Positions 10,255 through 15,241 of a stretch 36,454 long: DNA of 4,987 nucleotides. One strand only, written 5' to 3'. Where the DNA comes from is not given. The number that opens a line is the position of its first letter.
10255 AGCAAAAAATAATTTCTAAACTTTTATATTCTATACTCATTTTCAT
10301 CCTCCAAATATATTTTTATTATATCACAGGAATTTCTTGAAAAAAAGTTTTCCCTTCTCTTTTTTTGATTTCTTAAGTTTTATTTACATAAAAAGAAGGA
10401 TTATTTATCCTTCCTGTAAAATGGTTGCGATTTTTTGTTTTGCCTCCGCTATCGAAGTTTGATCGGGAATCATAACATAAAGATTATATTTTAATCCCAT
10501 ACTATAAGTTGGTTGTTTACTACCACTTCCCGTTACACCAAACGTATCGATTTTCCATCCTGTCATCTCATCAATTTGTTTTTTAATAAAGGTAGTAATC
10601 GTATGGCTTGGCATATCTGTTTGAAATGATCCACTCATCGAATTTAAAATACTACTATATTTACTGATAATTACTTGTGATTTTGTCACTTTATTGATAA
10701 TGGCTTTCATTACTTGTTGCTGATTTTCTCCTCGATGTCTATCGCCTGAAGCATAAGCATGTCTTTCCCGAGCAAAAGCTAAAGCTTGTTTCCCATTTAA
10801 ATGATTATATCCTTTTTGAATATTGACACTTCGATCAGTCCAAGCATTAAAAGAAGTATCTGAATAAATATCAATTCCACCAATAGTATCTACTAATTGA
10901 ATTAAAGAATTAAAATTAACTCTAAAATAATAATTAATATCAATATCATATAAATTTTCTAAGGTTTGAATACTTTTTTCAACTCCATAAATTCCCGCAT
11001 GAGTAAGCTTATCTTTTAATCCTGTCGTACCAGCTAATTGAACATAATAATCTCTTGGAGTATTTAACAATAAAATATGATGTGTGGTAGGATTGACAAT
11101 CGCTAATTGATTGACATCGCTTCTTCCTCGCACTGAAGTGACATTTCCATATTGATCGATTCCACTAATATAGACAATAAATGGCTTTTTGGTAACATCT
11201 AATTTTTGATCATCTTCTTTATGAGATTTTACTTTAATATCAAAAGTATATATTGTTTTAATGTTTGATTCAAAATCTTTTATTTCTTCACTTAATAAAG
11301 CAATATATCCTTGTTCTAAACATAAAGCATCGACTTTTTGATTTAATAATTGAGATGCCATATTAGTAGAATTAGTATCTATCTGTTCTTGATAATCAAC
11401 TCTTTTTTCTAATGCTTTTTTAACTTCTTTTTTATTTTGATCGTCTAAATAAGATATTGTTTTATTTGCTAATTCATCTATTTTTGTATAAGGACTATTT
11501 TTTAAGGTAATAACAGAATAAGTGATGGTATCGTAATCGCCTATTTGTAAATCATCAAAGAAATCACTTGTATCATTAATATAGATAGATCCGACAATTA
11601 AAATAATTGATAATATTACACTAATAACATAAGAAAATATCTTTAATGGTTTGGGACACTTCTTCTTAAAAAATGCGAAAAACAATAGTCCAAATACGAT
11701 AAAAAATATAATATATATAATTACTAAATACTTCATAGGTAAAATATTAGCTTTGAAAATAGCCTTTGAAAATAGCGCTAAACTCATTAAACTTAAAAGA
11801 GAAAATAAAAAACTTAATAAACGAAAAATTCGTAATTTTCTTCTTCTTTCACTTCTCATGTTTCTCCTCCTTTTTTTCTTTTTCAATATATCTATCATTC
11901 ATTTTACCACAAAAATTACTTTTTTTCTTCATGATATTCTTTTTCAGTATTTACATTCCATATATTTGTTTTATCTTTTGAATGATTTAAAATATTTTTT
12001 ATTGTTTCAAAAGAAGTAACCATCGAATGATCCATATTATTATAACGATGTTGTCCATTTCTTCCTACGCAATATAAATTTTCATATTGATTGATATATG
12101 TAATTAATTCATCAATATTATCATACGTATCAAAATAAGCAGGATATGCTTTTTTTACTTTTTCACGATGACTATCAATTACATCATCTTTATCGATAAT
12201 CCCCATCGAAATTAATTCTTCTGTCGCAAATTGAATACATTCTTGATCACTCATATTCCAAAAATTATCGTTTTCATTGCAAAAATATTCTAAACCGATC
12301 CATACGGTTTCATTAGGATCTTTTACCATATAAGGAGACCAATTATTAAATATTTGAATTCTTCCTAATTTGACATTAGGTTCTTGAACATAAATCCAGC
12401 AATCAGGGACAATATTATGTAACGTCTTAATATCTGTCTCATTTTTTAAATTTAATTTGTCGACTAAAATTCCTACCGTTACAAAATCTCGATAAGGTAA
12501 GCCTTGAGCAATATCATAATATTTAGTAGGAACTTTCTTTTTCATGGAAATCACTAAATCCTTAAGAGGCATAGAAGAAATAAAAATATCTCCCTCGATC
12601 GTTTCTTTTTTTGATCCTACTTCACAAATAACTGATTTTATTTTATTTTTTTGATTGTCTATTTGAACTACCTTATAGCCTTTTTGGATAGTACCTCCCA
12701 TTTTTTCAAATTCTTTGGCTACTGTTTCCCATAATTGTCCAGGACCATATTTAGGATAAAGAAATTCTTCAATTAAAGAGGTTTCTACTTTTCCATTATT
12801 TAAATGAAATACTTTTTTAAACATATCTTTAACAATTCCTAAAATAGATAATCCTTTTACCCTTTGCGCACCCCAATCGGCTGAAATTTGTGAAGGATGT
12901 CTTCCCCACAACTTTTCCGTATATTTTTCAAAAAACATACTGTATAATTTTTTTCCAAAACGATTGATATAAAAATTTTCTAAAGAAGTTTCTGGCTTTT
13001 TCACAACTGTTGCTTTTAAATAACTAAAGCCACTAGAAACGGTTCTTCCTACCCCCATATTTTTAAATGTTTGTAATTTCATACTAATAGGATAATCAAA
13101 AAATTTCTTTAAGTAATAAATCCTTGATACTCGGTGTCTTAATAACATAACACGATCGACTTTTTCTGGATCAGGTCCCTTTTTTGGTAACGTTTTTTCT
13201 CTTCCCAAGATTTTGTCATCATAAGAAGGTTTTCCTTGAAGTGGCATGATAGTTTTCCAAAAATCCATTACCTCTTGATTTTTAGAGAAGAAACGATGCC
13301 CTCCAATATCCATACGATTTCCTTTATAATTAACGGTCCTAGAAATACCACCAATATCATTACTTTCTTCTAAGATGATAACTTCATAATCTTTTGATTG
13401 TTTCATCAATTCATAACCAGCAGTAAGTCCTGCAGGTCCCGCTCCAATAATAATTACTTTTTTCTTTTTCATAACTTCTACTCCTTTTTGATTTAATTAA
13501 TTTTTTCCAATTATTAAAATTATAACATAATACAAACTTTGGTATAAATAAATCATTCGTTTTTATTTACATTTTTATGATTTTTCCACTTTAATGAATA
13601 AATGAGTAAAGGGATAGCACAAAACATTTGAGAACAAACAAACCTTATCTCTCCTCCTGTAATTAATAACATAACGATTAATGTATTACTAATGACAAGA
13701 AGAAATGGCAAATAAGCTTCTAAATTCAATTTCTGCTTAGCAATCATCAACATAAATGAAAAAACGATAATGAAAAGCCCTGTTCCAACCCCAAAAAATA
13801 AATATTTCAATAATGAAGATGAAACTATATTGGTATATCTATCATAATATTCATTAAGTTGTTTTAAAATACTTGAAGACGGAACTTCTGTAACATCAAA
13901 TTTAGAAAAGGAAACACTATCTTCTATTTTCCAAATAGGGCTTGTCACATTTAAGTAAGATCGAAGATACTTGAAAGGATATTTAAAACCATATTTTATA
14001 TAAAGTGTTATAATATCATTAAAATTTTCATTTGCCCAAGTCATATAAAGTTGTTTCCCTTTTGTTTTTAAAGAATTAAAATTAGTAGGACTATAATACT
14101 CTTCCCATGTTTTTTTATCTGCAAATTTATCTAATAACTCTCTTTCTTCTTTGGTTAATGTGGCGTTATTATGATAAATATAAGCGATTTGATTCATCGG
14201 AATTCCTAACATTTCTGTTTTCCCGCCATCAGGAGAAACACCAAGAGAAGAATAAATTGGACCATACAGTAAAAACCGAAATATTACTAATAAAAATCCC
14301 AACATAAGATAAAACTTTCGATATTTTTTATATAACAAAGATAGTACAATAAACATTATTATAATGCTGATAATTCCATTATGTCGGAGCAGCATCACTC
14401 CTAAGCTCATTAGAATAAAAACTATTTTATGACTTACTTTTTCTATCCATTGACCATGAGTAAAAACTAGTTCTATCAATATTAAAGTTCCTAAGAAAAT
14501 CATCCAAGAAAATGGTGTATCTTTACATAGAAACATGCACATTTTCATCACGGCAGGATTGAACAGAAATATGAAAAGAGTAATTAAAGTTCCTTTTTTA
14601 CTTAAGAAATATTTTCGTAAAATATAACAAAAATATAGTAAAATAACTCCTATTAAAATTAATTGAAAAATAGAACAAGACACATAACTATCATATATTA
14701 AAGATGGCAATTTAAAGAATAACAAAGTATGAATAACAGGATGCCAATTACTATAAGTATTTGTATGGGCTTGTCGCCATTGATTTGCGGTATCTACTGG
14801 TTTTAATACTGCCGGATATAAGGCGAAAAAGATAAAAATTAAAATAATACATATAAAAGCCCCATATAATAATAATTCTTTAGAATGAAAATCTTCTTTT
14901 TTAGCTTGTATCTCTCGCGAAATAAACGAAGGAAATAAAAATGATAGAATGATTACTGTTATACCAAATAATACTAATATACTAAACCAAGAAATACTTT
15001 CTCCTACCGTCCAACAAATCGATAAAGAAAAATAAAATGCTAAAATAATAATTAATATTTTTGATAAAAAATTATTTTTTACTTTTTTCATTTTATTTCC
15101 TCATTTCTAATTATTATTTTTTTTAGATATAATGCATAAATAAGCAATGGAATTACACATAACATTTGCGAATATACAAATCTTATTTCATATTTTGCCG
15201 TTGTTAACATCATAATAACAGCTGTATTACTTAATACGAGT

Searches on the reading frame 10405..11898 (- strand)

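Call 41: search_protein_families(library=pfam, proteins=[window:10405-11898:-], max_evalue=0.01)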
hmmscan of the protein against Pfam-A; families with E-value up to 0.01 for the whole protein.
window:10405-11898:- (497 aa): 4 families
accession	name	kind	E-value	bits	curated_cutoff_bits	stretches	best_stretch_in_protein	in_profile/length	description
PF03816.19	LytR_cpsA_psr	-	2.5e-39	135.3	24.6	1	259-405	1-149/150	LytR_cpsA_psr family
PF12650.12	DUF3784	-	0.00021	21.9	28.1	1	13-81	28-94/94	Domain of unknown function (DUF3784)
PF00520.37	Ion_trans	-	0.00058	19.6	25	1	22-104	97-157/241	Ion transport protein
PF09084.16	NMT1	-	0.0014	19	20.5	1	123-193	71-145/216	NMT1/THI5 like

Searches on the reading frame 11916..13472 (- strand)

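Call 41: search_protein_families(library=pfam, proteins=[window:11916-13472:-], max_evalue=0.01)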
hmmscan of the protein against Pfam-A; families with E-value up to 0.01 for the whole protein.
window:11916-13472:- (518 aa): 12 families
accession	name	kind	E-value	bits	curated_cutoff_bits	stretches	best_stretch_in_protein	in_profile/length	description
PF01593.30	Amino_oxidase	-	3.6e-17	63.2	19.8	1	14-429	2-370/443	Flavin containing amine oxidoreductase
PF13450.12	NAD_binding_8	-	1.7e-14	54.2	21.9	1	8-73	1-66/68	NAD(P)-binding Rossmann-like domain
PF01266.30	DAO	-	8.1e-07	29.3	27.9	1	5-44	1-39/353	FAD dependent oxidoreductase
PF01946.23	Thi4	-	8.2e-07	28.9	26.2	1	4-42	18-55/235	Thi4 family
PF07992.20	Pyr_redox_2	-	4.1e-05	23.6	26.1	1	4-37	1-32/291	Pyridine nucleotide-disulphide oxidoreductase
PF03486.20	HI0933_like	-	0.00015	21.8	50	1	5-41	2-36/244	HI0933-like protein Rossmann domain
PF13738.12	Pyr_redox_3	-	0.00045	20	30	1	7-38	1-31/305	Pyridine nucleotide-disulphide oxidoreductase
PF12831.13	FAD_oxidored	-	0.00064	19.6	27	0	6-43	2-37/416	FAD dependent oxidoreductase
PF00890.30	FAD_binding_2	-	0.00079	19.2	20.4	1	6-42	2-36/414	FAD binding domain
PF05834.18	Lycopene_cycl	-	0.0024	17.4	23.4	1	6-40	2-36/380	Lycopene cyclase protein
PF01494.25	FAD_binding_3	-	0.0029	17.3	22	1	5-38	3-34/349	FAD binding domain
PF13454.12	NAD_binding_9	-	0.006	17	21.8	0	7-55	1-52/155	FAD-NAD(P)-binding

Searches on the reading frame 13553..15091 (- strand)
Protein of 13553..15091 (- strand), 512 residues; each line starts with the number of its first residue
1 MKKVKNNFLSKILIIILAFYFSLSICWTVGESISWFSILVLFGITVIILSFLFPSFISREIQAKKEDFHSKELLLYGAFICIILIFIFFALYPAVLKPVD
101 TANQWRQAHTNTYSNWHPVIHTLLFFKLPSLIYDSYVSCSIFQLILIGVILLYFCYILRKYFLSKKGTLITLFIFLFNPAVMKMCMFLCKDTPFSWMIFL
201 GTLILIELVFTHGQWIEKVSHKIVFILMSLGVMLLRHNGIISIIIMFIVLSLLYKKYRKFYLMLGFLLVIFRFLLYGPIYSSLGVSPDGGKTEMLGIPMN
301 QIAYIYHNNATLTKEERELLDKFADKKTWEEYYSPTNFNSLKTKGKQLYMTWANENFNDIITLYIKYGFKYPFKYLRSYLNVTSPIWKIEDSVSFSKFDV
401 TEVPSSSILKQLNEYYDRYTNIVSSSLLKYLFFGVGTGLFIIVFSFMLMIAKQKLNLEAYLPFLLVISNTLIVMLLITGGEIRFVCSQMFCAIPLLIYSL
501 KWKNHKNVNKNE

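Call 40: search_protein_families(library=pfam, proteins=[window:13553-15091:-], max_evalue=0.01)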
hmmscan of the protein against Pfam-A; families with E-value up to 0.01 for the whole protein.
window:13553-15091:- (512 aa): 1 family
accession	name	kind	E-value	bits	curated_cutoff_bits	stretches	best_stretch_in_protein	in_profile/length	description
PF19484.4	DUF6020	-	8.6e-15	54.5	28.3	1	34-377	109-462/604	Family of unknown function (DUF6020)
